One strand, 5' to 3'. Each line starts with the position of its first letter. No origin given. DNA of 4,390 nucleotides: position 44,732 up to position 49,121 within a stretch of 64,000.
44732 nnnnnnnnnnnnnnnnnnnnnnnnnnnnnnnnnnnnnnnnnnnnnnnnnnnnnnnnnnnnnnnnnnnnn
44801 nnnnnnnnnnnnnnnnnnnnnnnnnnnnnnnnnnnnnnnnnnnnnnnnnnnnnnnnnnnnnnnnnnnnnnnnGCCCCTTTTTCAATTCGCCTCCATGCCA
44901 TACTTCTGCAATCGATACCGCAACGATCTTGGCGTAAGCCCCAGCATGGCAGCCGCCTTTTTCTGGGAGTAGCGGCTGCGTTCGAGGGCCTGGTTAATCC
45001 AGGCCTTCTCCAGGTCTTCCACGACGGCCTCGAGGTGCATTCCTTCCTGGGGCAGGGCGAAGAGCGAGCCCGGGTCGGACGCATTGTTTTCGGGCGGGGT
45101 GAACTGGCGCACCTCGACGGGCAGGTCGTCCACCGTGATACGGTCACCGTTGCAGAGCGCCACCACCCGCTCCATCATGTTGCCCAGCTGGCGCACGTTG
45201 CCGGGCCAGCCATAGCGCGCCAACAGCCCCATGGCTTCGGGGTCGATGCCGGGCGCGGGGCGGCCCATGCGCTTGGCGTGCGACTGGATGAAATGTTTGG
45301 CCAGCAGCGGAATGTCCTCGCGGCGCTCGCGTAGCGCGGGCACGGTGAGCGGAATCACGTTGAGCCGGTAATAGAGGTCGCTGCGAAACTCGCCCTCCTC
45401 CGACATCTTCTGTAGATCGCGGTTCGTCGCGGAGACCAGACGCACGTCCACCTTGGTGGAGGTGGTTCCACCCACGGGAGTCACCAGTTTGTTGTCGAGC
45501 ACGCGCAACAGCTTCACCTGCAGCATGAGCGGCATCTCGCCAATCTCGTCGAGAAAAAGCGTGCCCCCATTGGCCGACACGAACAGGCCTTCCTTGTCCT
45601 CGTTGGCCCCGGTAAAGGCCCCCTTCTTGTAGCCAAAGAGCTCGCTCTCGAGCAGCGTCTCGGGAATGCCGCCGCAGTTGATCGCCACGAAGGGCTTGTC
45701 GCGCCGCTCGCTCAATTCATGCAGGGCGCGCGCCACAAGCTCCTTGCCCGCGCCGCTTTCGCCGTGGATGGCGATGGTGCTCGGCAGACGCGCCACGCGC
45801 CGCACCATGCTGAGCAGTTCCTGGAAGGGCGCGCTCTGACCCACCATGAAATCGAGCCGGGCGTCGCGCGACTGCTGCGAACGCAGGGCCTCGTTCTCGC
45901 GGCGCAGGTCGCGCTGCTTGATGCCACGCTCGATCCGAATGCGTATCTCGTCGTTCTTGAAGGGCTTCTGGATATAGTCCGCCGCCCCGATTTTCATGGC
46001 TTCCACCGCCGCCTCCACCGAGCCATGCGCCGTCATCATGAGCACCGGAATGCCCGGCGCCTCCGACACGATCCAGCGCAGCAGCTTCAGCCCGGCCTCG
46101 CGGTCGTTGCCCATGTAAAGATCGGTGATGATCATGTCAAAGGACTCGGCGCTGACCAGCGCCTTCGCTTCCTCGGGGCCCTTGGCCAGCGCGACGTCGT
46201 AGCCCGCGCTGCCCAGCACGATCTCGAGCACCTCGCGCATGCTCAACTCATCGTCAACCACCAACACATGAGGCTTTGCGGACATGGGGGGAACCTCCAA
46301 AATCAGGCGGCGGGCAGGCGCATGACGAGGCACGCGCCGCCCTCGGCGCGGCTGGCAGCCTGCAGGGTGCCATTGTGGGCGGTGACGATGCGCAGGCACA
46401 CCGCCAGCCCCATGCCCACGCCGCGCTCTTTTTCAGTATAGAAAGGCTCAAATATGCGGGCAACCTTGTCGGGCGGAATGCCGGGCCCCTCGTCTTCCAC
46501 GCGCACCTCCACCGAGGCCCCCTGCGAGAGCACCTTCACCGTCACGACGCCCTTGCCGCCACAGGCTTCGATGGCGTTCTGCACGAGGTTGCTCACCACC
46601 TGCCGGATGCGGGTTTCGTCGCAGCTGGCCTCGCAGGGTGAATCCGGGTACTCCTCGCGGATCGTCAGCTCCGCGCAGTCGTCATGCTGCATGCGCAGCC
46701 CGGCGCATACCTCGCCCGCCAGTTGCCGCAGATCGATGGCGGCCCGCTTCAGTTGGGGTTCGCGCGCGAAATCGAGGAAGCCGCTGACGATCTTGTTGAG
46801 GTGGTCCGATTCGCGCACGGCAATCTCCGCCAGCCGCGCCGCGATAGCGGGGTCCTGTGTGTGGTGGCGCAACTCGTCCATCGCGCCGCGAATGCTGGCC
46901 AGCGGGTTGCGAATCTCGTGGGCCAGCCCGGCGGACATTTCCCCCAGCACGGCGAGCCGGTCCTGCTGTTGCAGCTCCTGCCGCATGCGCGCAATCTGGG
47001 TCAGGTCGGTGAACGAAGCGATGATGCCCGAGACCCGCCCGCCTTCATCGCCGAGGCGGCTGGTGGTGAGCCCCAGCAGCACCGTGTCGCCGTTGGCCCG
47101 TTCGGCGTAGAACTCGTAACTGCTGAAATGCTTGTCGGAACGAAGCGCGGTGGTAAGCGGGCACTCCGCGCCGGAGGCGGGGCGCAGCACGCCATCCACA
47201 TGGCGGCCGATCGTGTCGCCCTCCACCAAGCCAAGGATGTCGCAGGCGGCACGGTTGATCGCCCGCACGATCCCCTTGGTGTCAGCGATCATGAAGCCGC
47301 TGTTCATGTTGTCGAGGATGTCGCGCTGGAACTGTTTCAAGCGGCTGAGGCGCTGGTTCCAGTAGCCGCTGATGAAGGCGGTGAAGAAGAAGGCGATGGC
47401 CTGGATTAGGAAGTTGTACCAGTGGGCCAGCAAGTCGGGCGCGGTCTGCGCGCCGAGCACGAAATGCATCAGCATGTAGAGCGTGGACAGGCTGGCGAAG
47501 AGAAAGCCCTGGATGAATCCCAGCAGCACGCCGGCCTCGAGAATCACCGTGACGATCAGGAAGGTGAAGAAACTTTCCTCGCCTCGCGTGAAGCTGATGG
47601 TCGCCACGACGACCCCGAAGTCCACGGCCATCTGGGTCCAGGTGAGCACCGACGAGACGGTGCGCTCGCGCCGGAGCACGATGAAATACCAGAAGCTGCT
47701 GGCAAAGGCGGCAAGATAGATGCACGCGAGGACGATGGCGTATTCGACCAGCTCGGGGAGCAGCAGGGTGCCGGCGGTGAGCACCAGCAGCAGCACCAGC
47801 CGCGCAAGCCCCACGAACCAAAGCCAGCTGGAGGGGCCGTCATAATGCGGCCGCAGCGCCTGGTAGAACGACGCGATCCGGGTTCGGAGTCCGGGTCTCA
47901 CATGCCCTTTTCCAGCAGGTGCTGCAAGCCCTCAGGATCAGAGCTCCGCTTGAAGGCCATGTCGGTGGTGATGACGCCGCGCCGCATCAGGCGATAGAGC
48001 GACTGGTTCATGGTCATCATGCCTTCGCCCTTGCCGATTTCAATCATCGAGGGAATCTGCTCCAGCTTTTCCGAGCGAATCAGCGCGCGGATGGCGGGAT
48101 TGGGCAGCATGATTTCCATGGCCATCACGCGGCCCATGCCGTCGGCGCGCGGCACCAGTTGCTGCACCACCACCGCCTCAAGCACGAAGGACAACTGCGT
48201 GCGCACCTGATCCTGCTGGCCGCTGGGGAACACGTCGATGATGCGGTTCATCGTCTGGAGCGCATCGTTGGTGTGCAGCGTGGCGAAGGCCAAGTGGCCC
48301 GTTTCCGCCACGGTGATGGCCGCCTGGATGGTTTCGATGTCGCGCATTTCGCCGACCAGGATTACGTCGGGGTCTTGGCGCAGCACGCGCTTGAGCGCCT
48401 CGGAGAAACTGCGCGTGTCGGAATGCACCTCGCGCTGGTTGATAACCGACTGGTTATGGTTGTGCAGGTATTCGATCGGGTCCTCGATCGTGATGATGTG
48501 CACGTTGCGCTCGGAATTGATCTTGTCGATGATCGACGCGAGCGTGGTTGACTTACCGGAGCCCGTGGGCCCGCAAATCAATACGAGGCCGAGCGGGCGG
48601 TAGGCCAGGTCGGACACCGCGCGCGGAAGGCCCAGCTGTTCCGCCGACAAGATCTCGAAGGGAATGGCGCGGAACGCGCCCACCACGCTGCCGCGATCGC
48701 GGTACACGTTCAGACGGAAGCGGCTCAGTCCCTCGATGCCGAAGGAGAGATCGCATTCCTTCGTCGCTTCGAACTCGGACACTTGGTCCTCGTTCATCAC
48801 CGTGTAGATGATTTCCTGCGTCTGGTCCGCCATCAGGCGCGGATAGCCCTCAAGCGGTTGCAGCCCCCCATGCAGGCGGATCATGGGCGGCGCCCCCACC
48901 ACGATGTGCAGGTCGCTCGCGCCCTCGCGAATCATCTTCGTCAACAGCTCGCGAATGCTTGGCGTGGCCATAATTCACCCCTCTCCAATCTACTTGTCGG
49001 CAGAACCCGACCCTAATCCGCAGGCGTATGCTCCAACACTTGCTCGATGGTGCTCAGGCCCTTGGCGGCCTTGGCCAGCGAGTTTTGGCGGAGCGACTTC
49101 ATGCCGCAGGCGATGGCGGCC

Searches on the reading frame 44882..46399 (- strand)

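Call 23: search_protein_families(library=pfam, proteins=[window:44882-46399:-], max_evalue=0.01)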
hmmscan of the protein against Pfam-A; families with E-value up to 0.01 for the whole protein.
window:44882-46399:- (505 aa): 9 families
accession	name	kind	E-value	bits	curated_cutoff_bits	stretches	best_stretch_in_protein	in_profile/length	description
PF00158.32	Sigma54_activat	-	8.2e-71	237.5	20.2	1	185-351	1-167/168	Sigma-54 interaction domain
PF25601.1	AAA_lid_14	-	6.5e-29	100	27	1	357-440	1-84/87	AAA+ ATPase lid domain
PF00072.30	Response_reg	-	2.5e-27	95.7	30.2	1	45-156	1-110/111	Response regulator receiver domain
PF14532.12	Sigma54_activ_2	-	3.3e-21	76.4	25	1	186-356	1-138/138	Sigma-54 interaction domain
PF02954.25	HTH_8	-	7.1e-14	51.7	22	1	460-500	2-42/42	Bacterial regulatory protein, Fis family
PF07728.20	AAA_5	-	0.0002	21.8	22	1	211-328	4-124/139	AAA domain (dynein-related subfamily)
PF20274.4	cREC_REC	-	0.00043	21.3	27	1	46-136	3-83/88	Cyclic-phosphate processing Receiver domain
PF07724.20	AAA_2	-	0.0008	19.9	27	1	207-337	4-135/166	AAA domain (Cdc48 subfamily)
PF13191.12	AAA_16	-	0.0061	17.5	32.6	0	186-242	3-60/167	AAA ATPase domain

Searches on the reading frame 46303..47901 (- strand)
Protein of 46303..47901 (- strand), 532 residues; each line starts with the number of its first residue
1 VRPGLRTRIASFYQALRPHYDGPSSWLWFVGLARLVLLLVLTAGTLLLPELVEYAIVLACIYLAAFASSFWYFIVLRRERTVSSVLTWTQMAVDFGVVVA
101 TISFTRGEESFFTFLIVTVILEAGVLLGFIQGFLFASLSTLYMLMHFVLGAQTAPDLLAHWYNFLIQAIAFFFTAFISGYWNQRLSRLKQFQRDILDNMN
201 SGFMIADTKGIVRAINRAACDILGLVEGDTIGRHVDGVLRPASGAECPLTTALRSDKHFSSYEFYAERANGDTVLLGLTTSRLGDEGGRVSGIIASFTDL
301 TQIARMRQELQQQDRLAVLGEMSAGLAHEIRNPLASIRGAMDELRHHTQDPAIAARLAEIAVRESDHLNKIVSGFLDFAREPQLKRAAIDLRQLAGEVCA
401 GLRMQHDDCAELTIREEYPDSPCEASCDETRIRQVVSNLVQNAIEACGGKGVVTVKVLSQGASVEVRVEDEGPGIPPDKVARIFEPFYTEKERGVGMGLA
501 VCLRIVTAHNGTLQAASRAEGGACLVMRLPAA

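Call 21: search_protein_families(library=pfam, proteins=[window:46303-47901:-])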
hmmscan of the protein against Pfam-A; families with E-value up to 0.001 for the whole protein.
window:46303-47901:- (532 aa): 8 families
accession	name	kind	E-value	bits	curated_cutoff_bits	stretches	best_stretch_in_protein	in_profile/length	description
PF02518.31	HATPase_c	-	2.9e-28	99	26.4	1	428-531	2-109/111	Histidine kinase-, DNA gyrase B-, and HSP90-like ATPase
PF00512.31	HisKA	-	1.1e-13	51.4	26.9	1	319-380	2-62/66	His Kinase A (phospho-acceptor) domain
PF13426.13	PAS_9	-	8.2e-12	45.7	27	1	201-302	2-103/103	PAS domain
PF08448.16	PAS_4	-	1.1e-10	42.1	23.1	1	196-302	1-107/110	PAS fold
PF00989.32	PAS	-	4.9e-10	39.9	22.6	1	193-299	4-112/113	PAS fold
PF13188.13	PAS_8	-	5.7e-06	26.5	21.8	1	191-236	2-48/65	PAS domain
PF25323.1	6TM_PilS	-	9.7e-06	25.8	27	1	27-187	12-184/189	PilS-like transmembrane domain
PF13581.12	HATPase_c_2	-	3.2e-05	24.4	27.4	1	431-528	31-126/127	Histidine kinase-like ATPase domain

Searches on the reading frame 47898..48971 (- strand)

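Call 21: search_protein_families(library=pfam, proteins=[window:47898-48971:-])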
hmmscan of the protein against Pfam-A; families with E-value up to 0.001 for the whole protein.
window:47898-48971:- (357 aa): 8 families
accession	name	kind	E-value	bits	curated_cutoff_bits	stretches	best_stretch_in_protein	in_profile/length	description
PF00437.27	T2SSE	-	2.1e-45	155.4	24.9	1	119-280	134-285/370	Type II/IV secretion system protein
PF01935.23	DUF87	-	4.8e-05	24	23.2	1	131-168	27-64/220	Helicase HerA, central domain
PF25199.1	nSTAND_NTPase5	-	8.8e-05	22.8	34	1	125-190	39-88/145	Novel STAND NTPase 5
PF13401.12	AAA_22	-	0.00017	22.4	27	1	128-208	6-92/130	AAA domain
PF00265.24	TK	-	0.00025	21.4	20.6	1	129-225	3-103/176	Thymidine kinase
PF13671.12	AAA_33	-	0.00032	21.5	27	1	129-229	1-99/143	AAA domain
PF06414.18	Zeta_toxin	-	0.00046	20.1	22.3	1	129-216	18-111/199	Zeta toxin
PF13191.12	AAA_16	-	0.00099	20.1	32.6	0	124-180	22-64/167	AAA ATPase domain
